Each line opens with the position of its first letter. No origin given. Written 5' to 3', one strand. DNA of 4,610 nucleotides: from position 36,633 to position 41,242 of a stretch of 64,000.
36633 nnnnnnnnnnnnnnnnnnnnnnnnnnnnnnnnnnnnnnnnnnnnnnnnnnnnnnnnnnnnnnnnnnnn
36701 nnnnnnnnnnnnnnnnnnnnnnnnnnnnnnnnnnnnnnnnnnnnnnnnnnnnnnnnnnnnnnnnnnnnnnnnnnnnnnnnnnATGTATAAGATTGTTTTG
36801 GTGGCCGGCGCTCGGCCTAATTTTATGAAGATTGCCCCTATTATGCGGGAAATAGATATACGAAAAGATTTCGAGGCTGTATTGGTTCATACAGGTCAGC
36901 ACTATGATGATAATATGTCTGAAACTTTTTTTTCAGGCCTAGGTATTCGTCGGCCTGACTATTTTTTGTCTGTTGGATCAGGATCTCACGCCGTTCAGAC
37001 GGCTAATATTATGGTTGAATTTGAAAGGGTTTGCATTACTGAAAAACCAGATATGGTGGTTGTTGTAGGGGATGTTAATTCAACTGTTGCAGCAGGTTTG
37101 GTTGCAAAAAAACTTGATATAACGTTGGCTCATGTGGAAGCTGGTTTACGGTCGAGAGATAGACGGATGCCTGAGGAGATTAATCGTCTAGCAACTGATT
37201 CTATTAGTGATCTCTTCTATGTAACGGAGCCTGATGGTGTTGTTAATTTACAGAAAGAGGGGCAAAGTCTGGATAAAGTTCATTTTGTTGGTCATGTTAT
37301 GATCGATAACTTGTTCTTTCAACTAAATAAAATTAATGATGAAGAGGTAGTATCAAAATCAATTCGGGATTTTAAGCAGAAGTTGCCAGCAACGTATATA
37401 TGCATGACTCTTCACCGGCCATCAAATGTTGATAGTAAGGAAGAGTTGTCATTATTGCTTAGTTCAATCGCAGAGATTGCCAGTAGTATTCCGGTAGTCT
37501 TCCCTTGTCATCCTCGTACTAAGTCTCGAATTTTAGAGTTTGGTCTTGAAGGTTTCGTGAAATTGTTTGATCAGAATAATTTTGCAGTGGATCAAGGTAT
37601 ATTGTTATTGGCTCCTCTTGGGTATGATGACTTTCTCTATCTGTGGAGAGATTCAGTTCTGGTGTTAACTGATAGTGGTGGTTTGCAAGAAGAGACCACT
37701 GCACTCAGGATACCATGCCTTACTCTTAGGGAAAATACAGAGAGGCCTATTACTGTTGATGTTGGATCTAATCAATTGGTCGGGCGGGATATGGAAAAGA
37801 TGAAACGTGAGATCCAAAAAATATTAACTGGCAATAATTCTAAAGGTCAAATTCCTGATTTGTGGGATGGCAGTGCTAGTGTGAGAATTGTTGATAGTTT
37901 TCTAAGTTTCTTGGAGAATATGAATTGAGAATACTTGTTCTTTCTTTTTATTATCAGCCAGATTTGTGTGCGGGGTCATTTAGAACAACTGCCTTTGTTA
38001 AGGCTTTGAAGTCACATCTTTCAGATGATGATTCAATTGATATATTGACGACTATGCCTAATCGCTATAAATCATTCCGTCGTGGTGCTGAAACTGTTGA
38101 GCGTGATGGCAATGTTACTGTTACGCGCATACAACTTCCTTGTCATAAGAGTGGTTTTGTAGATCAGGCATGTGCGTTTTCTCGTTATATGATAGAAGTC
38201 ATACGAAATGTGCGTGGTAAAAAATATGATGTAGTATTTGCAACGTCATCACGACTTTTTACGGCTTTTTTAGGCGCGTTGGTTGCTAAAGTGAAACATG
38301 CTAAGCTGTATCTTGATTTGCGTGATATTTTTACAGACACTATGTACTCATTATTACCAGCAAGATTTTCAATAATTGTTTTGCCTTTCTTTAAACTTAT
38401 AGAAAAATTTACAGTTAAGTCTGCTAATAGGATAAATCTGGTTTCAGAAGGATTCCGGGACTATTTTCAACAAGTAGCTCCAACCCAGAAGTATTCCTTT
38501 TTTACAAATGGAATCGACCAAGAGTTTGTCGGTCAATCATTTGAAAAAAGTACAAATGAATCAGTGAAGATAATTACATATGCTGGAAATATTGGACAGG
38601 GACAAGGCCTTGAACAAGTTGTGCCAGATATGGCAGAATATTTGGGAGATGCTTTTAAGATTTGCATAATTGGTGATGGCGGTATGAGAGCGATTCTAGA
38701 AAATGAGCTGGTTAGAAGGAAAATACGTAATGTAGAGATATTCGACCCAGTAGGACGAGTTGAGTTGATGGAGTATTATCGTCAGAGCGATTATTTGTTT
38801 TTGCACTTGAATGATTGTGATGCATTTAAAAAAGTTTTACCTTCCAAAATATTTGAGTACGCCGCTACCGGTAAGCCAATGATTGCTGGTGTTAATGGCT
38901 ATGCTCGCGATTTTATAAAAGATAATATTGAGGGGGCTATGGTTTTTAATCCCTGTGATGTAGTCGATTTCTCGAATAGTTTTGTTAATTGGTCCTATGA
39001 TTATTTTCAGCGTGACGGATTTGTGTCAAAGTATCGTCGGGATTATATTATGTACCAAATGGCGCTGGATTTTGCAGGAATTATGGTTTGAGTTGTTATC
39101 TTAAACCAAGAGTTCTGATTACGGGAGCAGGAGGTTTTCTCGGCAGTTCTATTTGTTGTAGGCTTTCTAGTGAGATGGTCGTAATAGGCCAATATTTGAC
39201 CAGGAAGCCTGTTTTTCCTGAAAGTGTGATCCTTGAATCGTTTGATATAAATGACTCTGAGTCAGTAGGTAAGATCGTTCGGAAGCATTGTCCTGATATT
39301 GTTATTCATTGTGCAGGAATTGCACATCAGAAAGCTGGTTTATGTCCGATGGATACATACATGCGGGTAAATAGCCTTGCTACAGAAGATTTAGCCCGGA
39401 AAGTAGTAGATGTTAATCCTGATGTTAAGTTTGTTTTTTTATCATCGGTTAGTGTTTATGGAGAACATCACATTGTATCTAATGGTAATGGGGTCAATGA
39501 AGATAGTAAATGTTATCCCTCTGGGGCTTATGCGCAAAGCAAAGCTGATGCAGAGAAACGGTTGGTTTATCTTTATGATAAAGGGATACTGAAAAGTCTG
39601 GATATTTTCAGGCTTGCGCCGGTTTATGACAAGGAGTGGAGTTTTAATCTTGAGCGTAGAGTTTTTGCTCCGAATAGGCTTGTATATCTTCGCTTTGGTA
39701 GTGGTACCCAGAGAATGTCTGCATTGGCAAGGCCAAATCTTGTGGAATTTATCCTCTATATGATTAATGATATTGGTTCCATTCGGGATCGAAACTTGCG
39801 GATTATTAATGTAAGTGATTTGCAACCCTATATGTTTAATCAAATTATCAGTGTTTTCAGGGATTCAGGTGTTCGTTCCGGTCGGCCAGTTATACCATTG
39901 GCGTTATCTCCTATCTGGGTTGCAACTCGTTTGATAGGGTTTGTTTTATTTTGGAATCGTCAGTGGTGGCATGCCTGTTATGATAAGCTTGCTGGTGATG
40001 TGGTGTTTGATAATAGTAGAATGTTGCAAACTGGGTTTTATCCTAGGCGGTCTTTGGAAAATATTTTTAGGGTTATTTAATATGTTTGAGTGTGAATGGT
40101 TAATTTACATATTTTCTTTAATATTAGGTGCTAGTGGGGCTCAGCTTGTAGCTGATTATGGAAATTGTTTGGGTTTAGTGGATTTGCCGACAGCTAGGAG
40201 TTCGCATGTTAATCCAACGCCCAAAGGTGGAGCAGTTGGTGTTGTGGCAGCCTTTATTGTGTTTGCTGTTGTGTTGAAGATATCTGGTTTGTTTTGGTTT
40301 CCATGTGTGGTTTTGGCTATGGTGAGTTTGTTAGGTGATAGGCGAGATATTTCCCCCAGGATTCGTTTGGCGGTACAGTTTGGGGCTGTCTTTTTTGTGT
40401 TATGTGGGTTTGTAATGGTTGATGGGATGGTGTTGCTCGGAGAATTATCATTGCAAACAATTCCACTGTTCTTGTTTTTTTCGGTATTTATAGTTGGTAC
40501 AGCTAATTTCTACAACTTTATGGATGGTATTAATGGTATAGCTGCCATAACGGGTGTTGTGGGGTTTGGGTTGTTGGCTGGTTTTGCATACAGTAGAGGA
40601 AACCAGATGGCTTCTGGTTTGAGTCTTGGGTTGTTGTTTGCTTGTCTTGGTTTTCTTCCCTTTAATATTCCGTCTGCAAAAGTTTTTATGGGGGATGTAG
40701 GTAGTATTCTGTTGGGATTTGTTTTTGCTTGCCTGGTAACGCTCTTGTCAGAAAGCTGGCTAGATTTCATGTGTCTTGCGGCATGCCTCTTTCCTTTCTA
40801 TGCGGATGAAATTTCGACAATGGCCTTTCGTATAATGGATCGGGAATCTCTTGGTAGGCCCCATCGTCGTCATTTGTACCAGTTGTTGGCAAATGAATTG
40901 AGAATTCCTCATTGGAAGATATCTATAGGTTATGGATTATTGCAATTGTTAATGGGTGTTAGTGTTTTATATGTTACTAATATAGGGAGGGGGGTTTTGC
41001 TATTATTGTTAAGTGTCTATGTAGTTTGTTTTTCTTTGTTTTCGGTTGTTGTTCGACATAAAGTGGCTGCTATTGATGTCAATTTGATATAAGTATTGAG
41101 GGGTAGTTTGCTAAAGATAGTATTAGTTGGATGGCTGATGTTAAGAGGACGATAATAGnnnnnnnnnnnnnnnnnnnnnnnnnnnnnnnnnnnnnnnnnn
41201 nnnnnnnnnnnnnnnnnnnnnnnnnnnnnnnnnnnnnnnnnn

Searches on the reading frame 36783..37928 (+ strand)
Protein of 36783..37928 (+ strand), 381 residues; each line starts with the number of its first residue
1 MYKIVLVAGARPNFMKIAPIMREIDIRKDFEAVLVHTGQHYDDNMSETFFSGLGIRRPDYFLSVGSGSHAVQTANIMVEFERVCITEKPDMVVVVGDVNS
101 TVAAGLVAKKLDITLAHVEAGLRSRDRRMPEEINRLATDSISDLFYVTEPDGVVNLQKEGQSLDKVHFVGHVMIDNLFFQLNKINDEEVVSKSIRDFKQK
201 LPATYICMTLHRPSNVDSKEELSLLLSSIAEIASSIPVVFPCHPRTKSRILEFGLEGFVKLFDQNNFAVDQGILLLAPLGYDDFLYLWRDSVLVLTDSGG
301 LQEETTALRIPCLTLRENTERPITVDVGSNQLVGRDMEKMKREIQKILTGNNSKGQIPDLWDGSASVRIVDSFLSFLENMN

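Call 8: search_protein_families(library=pfam, proteins=[window:36783-37928:+], max_evalue=0.001)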
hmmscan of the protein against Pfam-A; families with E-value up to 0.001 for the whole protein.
window:36783-37928:+ (381 aa): 1 family
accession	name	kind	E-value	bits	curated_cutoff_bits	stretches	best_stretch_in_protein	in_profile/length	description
PF02350.25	Epimerase_2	-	8.4e-99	331.1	30.6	1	23-372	2-345/347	UDP-N-acetylglucosamine 2-epimerase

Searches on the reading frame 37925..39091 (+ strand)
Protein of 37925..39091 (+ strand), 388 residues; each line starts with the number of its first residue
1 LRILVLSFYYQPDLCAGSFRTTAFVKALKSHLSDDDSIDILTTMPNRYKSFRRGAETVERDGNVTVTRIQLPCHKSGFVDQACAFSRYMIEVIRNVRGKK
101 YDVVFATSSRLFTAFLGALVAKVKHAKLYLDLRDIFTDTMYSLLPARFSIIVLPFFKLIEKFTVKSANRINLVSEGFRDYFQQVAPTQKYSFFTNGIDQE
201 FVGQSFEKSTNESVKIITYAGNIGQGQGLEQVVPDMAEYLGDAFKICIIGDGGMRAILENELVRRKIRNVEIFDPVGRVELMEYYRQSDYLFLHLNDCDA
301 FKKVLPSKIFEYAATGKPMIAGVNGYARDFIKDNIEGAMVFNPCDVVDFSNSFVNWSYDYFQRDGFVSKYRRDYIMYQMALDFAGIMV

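Call 8: search_protein_families(library=pfam, proteins=[window:37925-39091:+], max_evalue=0.001)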
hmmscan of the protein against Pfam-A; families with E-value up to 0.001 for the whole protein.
window:37925-39091:+ (388 aa): 3 families
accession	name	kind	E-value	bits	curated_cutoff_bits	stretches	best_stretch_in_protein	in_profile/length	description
PF00534.26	Glycos_transf_1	-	3.4e-11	43.4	26.4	1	206-351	7-150/172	Glycosyl transferases group 1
PF13692.12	Glyco_trans_1_4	-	5.2e-09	36.9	27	1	215-352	2-135/142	Glycosyl transferases group 1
PF13579.12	Glyco_trans_4_4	-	5.4e-05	24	29.7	1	56-187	34-149/158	Glycosyl transferase 4-like domain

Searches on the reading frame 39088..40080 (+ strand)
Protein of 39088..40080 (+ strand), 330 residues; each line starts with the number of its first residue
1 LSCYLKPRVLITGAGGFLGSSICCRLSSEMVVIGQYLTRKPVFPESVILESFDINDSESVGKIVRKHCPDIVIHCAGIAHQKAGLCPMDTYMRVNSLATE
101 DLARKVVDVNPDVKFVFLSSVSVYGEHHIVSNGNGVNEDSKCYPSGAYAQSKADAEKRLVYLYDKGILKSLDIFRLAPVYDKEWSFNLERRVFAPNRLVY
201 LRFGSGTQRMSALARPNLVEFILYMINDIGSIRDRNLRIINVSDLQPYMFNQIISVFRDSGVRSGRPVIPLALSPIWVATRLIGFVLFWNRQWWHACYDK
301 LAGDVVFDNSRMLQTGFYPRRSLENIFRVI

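Call 8: search_protein_families(library=pfam, proteins=[window:39088-40080:+], max_evalue=0.001)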
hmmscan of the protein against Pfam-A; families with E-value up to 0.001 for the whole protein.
window:39088-40080:+ (330 aa): 6 families
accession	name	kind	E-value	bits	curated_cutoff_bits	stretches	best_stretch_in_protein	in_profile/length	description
PF01370.27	Epimerase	-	2.9e-22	79.7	20.9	1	9-227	1-226/240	NAD dependent epimerase/dehydratase family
PF04321.23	RmlD_sub_bind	-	4.1e-14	52.8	27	1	8-182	2-154/287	RmlD substrate binding domain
PF16363.11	GDP_Man_Dehyd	-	4.2e-14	53.2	27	1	10-157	1-162/332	GDP-mannose 4,6 dehydratase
PF01073.25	3Beta_HSD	-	2.7e-09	36.9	22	1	10-158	1-156/280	3-beta hydroxysteroid dehydrogenase/isomerase family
PF07993.18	NAD_binding_4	-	0.00022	20.9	20.1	0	70-163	90-192/258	Male sterility protein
PF02719.21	Polysacc_synt_2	-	0.0004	20.1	20.2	0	9-119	1-127/293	Polysaccharide biosynthesis protein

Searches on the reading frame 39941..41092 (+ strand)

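Call 8: search_protein_families(library=pfam, proteins=[window:39941-41092:+], max_evalue=0.001)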
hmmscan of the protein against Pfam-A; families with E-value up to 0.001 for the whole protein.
window:39941-41092:+ (383 aa): 1 family
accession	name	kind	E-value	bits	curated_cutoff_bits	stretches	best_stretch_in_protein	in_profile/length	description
PF00953.26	Glycos_transf_4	-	1.7e-29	103.3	27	1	119-268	5-158/160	Glycosyl transferase family 4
